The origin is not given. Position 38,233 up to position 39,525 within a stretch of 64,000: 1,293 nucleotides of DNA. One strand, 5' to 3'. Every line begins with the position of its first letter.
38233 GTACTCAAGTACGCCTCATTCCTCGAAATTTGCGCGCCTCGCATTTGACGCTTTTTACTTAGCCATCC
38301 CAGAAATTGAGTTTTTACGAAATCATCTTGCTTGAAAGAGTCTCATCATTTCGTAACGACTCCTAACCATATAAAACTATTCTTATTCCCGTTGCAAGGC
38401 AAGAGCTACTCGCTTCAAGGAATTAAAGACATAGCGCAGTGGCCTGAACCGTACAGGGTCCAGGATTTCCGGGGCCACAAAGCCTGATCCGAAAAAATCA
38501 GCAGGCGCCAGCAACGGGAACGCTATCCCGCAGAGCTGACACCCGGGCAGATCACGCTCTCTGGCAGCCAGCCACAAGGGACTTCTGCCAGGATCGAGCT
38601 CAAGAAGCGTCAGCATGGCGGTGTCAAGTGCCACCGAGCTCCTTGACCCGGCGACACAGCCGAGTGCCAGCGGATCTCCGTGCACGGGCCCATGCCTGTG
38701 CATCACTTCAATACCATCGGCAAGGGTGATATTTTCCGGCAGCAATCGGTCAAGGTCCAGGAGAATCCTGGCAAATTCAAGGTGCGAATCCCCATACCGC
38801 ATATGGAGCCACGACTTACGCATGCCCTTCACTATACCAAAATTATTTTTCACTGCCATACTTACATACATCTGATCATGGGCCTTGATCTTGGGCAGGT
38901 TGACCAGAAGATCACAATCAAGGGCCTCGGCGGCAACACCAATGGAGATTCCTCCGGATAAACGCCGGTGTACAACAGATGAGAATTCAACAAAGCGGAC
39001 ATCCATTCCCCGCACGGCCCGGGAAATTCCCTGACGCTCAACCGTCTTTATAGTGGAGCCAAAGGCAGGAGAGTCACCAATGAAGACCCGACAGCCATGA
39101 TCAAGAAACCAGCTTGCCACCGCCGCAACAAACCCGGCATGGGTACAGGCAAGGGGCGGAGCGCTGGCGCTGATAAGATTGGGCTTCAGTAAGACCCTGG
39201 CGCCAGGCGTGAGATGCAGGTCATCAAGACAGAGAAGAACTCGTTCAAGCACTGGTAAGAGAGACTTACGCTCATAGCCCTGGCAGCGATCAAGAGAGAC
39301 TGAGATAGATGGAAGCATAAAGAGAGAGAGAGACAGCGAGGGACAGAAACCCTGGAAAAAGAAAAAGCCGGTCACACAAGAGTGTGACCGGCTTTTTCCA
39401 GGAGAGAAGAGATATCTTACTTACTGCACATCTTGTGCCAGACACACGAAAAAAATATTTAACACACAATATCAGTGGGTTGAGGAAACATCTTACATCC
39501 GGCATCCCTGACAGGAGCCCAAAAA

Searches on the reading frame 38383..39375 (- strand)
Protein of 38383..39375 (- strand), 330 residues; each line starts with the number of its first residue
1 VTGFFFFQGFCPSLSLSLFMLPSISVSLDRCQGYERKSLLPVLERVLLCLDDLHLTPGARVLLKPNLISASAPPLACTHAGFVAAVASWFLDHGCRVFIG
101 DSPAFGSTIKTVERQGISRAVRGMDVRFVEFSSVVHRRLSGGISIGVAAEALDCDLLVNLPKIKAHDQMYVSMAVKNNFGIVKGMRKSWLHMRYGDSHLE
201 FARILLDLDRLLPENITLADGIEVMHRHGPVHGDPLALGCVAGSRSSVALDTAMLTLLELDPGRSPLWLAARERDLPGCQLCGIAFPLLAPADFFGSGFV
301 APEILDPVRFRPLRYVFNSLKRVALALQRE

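Call 64: search_protein_families(library=pfam, proteins=[window:38383-39375:-], max_evalue=1)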
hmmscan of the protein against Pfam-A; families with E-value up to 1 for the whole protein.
window:38383-39375:- (330 aa): 2 families
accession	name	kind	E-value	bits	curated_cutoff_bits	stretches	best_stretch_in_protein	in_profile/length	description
PF04015.17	DUF362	-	2.1e-45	155.7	24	1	61-255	1-199/200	Domain of unknown function (DUF362)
PF22484.2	DUF6986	-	0.27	10.4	27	1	102-193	125-202/408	Domain of unknown function (DUF6986)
